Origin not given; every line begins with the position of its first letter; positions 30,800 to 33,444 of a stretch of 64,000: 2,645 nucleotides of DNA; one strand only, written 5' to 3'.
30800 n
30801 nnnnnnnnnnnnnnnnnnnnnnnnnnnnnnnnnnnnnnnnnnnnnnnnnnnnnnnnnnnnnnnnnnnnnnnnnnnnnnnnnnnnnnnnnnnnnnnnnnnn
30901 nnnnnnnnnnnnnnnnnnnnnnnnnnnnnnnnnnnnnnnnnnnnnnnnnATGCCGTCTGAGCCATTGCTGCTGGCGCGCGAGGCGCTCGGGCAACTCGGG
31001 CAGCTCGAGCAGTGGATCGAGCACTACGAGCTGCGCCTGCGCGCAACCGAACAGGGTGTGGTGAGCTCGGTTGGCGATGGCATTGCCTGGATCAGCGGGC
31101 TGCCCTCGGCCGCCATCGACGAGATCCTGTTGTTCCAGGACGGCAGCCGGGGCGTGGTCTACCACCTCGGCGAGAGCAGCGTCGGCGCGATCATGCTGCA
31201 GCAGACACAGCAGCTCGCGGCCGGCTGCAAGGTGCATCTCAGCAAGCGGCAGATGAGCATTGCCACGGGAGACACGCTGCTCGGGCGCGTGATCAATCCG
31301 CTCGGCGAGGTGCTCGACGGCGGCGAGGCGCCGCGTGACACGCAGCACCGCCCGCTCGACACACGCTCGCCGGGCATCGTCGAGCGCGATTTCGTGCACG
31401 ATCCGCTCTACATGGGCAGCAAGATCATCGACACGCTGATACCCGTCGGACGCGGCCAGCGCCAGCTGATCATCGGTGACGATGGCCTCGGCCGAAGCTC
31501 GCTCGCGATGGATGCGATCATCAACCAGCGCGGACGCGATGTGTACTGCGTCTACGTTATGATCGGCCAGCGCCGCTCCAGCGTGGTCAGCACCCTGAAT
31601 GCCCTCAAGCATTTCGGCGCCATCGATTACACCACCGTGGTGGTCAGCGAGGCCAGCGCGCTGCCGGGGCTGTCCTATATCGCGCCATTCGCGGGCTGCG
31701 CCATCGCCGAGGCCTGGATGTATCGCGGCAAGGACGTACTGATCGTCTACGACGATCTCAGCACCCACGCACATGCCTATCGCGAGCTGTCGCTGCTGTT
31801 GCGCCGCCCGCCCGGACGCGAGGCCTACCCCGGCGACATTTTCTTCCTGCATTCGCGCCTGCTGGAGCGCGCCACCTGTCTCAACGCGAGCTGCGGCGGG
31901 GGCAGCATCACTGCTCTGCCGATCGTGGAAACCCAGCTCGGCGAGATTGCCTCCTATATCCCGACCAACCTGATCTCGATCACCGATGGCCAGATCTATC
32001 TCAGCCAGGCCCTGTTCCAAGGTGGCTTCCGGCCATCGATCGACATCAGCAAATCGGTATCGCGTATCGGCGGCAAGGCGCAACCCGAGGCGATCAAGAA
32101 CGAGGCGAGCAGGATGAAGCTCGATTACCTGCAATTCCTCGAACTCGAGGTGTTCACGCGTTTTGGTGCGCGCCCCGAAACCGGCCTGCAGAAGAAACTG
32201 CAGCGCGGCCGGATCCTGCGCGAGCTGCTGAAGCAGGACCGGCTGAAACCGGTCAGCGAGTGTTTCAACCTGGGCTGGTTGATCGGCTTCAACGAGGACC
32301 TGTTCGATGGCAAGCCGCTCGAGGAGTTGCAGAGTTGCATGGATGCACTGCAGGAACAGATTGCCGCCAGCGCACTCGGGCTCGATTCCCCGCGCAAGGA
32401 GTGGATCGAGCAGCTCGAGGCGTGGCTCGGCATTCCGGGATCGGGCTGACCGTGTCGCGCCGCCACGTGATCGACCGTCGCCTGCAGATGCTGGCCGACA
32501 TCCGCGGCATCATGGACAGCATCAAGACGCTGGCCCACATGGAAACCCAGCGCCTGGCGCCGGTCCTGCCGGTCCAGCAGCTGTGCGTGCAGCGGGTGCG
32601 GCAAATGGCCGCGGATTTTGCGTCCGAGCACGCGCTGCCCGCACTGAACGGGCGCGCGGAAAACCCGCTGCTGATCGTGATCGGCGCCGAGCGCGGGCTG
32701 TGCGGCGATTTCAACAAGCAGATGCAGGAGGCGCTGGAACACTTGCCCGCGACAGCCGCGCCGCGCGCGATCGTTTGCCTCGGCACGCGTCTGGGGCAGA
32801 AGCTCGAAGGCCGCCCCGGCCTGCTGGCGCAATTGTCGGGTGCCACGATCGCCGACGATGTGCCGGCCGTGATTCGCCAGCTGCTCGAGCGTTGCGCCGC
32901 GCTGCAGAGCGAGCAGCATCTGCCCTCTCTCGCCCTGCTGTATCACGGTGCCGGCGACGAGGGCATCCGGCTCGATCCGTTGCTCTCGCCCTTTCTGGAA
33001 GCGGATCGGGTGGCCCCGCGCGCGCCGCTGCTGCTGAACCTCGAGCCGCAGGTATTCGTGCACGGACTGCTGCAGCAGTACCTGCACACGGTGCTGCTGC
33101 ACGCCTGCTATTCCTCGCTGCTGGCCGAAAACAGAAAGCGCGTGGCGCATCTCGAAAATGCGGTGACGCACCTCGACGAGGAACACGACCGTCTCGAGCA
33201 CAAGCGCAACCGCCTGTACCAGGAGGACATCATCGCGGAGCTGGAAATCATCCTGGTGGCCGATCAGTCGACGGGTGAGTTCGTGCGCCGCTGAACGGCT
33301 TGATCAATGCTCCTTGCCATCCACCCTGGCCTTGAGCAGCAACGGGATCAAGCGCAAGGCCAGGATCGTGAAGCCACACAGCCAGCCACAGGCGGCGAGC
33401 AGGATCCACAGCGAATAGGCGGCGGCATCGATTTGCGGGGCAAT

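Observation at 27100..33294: Complete alternative N-type F1Fo ATPase operon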

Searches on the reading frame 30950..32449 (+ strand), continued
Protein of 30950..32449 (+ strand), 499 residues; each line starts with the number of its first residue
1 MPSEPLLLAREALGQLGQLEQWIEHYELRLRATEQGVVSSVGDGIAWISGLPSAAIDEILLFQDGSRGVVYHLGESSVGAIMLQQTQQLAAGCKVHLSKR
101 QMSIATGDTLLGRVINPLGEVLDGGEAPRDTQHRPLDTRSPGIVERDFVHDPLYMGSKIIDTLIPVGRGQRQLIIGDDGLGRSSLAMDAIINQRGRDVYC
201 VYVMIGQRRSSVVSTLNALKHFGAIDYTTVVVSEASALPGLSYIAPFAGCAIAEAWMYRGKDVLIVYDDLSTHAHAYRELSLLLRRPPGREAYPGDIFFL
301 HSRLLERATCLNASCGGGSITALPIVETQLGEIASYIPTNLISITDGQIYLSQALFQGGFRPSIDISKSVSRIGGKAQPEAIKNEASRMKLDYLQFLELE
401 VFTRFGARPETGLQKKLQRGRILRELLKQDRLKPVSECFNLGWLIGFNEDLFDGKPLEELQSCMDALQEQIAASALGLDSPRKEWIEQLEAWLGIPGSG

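Call 40: get_annotated_region(hit=H7, flank=6500)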
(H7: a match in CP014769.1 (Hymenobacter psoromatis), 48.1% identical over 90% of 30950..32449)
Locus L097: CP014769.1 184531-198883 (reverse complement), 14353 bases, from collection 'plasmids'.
description: Hymenobacter psoromatis strain PAMC 26554 plasmid unnamed1, complete sequence
organism: Hymenobacter psoromatis (NCBI taxid 1484116)
taxonomy: Bacteria; Bacteroidota; Cytophagia; Cytophagales; Hymenobacteraceae; Hymenobacter; Hymenobacter psoromatis
host: -; source: Lichen,single cell; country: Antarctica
typing (MOB-suite, as given by PLSDB): mobilizable; relaxase MOBB
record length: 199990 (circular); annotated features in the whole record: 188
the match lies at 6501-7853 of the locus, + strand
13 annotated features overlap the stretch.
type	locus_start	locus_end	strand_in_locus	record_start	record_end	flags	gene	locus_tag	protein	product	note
CDS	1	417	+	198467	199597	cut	-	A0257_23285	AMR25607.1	hypothetical protein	-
CDS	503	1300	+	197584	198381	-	-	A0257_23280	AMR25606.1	triose-phosphate isomerase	-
CDS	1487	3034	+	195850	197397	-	-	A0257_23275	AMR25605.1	F0F1 ATP synthase subunit beta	-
CDS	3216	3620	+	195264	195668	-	-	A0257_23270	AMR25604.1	F0F1 ATP synthase subunit epsilon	-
CDS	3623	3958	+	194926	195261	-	-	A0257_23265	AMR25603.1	hypothetical protein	-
CDS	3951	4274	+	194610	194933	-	-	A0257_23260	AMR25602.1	hypothetical protein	-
CDS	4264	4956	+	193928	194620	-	-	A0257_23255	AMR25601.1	F0F1 ATP synthase subunit A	-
CDS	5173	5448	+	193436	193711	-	-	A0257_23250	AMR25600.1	F0F1 ATP synthase subunit C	-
CDS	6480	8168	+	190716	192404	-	-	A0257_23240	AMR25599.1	F0F1 ATP synthase subunit alpha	-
CDS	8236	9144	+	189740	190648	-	-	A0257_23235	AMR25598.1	F0F1 ATP synthase subunit gamma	-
CDS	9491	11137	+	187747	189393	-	-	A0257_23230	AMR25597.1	phosphoglucomutase, alpha-D-glucose phosphate-specific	-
CDS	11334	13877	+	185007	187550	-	-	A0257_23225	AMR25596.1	alpha-glucan phosphorylase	-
CDS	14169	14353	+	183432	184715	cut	-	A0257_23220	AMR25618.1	RloA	-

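Call 43: search_solved_structures(query=window:30950-32449:+, max_evalue=1e-50)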
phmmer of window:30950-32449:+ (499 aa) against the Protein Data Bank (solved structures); distinct sequences matched with E-value up to 1e-50: 69 (the best 60 are shown).
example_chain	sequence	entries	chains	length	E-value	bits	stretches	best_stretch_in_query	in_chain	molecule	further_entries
2qe7_A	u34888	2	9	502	2.3e-138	465.1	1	19-463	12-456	ATP synthase subunit alpha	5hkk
2r9v_A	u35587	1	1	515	1.7e-135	455.6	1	19-460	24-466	ATP synthase subunit alpha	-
5ik2_A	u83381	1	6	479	5.2e-135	454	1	33-463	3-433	ATP synthase subunit alpha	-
9nvl_A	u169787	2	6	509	5.3e-132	444.1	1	19-472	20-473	ATPase Hybrid F1 with the ancestral core domains Chain A | ATPase hybrid F1 with the ancestral core domains alpha chains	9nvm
8u1h_A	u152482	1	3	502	1.1e-130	439.7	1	19-459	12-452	ATP synthase subunit alpha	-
7l1q_A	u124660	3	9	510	1.2e-130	439.6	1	19-459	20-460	ATP synthase subunit alpha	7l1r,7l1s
4xd7_A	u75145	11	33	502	1e-129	436.6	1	19-459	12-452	ATP synthase subunit alpha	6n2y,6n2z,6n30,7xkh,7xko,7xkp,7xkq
8hh2_A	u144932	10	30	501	1e-129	436.5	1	19-459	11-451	ATP synthase subunit alpha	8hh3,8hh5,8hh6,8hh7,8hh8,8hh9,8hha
9jc1_I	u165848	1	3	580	1.6e-129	435.9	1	19-459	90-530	ATP synthase delta subunit,ATP synthase subunit alpha,ATP synthase subunit alpha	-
22vl_A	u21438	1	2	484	1.3e-128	432.9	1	34-472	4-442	ATP synthase subunit alpha, chloroplastic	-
22vl_B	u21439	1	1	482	1.7e-128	432.5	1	35-472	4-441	ATP synthase subunit alpha, chloroplastic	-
6q45_A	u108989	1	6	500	3.5e-128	431.5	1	20-436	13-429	ATP synthase subunit alpha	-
8ygv_A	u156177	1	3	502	5e-127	427.7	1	19-459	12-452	ATP synthase subunit alpha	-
1sky_B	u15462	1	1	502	9.2e-127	426.8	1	19-459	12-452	F1-ATPASE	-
9avj_A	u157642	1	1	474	1.6e-126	426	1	35-459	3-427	ATP synthase subunit alpha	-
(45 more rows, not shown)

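Call 62: find_related_loci(query=A1, collection=metagenome_contigs, flank=6000)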
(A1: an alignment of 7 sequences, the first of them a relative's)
Query A1 (233 aa) in metagenome_contigs; peptide patterns used: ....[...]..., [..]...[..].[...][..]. (x = any residue, [..] = any of these).
600 stretches matched a pattern (row limit reached: there are more); 576 encode a relative of the query (tblastn E <= 1e-3); the best 80 are kept; 80 distinct loci.
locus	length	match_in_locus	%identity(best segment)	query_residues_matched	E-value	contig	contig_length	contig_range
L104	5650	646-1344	73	1-233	3e-114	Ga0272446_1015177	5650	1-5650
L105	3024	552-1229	62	1-226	3e-93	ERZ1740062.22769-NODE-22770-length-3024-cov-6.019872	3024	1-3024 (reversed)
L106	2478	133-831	58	1-233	3e-92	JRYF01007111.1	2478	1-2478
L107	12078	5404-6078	60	2-226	4e-89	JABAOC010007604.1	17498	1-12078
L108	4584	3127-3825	57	1-233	5e-87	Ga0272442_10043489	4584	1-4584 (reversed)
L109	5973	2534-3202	60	2-224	1e-86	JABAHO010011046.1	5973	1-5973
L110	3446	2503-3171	58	2-224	8e-87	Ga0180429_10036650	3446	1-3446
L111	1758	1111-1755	62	3-217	6e-90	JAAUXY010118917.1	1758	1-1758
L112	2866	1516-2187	58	1-224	8e-87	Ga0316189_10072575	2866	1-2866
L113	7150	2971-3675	57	1-233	3e-85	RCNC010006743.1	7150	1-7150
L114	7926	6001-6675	57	1-225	2e-84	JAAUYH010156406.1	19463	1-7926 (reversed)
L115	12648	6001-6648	61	2-217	3e-84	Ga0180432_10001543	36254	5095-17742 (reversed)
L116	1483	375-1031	60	1-219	1e-89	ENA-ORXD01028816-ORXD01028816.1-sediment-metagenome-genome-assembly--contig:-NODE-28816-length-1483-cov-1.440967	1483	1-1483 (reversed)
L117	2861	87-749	60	1-222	1e-85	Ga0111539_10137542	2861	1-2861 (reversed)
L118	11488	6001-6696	56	1-232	7e-84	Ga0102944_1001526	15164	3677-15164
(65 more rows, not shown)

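Call 77: search_protein_families(library=pfam, proteins=[L085:3878-4189:+, L090:4313-4630:+, L097:3951-4274:+, L094:4457-4747:+, L095:3513-3791:+, L096:4539-4805:+, L092:4524-4736:+, L086:5023-5295:+, L087:4996-5274:+], max_evalue=0.01)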
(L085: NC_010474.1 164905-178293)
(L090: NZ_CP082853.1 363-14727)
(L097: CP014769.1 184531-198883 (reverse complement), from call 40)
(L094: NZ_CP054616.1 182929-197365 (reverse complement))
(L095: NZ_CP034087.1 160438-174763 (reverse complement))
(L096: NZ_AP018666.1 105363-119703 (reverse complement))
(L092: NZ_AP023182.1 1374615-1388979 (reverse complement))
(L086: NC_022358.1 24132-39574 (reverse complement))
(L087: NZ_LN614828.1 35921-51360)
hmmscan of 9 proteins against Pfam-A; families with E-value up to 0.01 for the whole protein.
L085:3878-4189:+ (103 aa): 1 family
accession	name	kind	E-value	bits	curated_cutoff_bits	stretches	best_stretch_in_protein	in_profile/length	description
PF12966.13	AtpR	-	2.6e-20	73.1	26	1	12-92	4-84/86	N-ATPase, AtpR subunit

L090:4313-4630:+ (105 aa): 1 family
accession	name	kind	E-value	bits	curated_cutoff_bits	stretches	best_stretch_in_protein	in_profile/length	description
PF12966.13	AtpR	-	1.9e-27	96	26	1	8-89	2-82/86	N-ATPase, AtpR subunit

L097:3951-4274:+ (107 aa): 1 family
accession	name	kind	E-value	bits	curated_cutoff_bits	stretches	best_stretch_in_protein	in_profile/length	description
PF12966.13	AtpR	-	6.9e-21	74.9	26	1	7-90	1-83/86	N-ATPase, AtpR subunit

L094:4457-4747:+ (96 aa): 1 family
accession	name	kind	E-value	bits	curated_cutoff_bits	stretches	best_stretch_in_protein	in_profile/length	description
PF12966.13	AtpR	-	6.5e-11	43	26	1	10-88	3-82/86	N-ATPase, AtpR subunit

L095:3513-3791:+ (92 aa): 1 family
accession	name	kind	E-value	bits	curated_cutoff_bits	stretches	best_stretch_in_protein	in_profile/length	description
PF12966.13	AtpR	-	8.5e-08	33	26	1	14-89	4-80/86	N-ATPase, AtpR subunit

L096:4539-4805:+ (88 aa): 2 families
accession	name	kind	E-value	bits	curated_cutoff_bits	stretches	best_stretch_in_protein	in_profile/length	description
PF12966.13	AtpR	-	6.8e-12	46.1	26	1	7-83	4-81/86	N-ATPase, AtpR subunit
PF03899.21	ATP-synt_I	-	0.00046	21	25.1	1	7-74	26-99/99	ATP synthase I chain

L092:4524-4736:+ (71 aa): 1 family
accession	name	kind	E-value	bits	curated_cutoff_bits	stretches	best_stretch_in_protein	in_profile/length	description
PF12966.13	AtpR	-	5e-14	52.9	26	1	1-71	7-79/86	N-ATPase, AtpR subunit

L086:5023-5295:+ (90 aa): 1 family
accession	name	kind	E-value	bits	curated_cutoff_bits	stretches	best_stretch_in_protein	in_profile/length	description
PF09527.15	ATPase_gene1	-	9.7e-10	38.8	26.6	1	35-84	4-52/54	Putative F0F1-ATPase subunit Ca2+/Mg2+ transporter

L087:4996-5274:+ (92 aa): 3 families
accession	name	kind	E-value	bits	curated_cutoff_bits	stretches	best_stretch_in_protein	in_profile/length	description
PF09527.15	ATPase_gene1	-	9.2e-13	48.5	26.6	1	37-88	3-53/54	Putative F0F1-ATPase subunit Ca2+/Mg2+ transporter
PF00344.25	SecY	-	0.0056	16.5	32.2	1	11-82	31-109/306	SecY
PF04420.19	CHD5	-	0.0083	16.4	29.3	1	9-74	76-141/159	CHD5-like protein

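Call 80: search_protein_families(library=pfam, proteins=[L072:2326-4053:+, L072:4211-7705:+, L065:6841-7134:+, L065:7097-7549:+], max_evalue=0.001)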
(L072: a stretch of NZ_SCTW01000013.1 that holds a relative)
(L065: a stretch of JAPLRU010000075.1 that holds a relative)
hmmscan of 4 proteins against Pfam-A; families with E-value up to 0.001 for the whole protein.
L072:2326-4053:+ (575 aa): 3 families
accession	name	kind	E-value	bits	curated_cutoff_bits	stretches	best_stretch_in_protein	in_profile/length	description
PF01103.29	Omp85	-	2.2e-34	119.9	24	1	378-574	107-324/325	Omp85 superfamily domain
PF17243.7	POTRA_TamA_1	-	6.9e-22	77.8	26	1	26-101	1-73/74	POTRA domain TamA domain 1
PF07244.20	POTRA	-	2.6e-18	66.9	21.3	1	194-262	3-77/79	Surface antigen variable number repeat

L072:4211-7705:+ (1164 aa): 1 family
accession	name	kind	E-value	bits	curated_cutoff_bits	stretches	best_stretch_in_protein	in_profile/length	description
PF04357.19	TamB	-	1.4e-56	192.8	22.4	1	836-1162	7-380/381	TamB, inner membrane protein subunit of TAM complex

L065:6841-7134:+ (97 aa): 1 family
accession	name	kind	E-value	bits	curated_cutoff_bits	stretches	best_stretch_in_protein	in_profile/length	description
PF04014.23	MazE_antitoxin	-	9.1e-07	29.2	24.7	1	29-66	2-45/48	Antidote-toxin recognition MazE, bacterial antitoxin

L065:7097-7549:+ (150 aa): 1 family
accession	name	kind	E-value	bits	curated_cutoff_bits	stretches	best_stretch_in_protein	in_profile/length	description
PF01850.27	PIN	-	1.1e-17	65.2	23.6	1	19-140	1-118/120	PIN domain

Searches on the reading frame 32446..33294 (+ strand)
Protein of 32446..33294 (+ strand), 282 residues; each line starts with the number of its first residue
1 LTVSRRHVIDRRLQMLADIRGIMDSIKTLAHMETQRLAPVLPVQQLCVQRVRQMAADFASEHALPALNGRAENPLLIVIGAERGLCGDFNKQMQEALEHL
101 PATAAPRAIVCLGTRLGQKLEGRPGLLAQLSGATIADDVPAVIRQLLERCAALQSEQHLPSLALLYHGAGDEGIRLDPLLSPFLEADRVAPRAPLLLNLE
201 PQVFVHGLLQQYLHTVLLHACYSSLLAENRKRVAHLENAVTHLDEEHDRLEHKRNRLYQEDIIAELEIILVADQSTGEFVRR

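Call 5: search_protein_families(library=ncbifam, proteins=[window:32446-33294:+], max_evalue=0.01)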
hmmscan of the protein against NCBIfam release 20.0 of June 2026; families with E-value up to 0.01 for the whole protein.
window:32446-33294:+ (282 aa): 9 families
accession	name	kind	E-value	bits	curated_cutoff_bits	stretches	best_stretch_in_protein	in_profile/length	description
TIGR03323.1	alt_F1F0_F1_gam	exception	4.2e-15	55.9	282.35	1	73-267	71-276/285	alternate F1F0 ATPase, F1 subunit gamma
TIGR01146.1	ATPsyn_F1gamma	equivalog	5.8e-10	39.4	194.45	1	9-268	7-279/286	ATP synthase F1 subunit gamma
NF004146.0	PRK05621.1-4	equivalog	4.7e-07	29.5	342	1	53-95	55-100/296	F0F1 ATP synthase subunit gamma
NF004145.0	PRK05621.1-2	equivalog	3e-05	23.6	317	0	38-98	40-100/306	F0F1 ATP synthase subunit gamma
NF010708.0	PRK14110.1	equivalog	4.6e-05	23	445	0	54-94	54-98/291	F0F1 ATP synthase subunit gamma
NF009958.0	PRK13425.1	equivalog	0.00013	21.5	501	0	68-93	69-96/292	F0F1 ATP synthase subunit gamma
NF009957.0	PRK13424.1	equivalog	0.00033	20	436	0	60-98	63-101/291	F0F1 ATP synthase subunit gamma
NF004144.0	PRK05621.1-1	equivalog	0.0024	17.4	372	0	56-96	57-98/287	F0F1 ATP synthase subunit gamma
NF009960.0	PRK13427.1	equivalog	0.0097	15.4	432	0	75-94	78-97/289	F0F1 ATP synthase subunit gamma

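Call 6: search_protein_families(library=pfam, proteins=[window:32446-33294:+], max_evalue=0.01)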
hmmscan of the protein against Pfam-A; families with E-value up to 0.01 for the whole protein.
window:32446-33294:+ (282 aa): 1 family
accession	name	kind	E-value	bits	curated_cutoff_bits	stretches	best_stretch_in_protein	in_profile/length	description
PF00231.24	ATP-synt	-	4.9e-22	79.4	39.9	1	9-267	5-276/285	ATP synthase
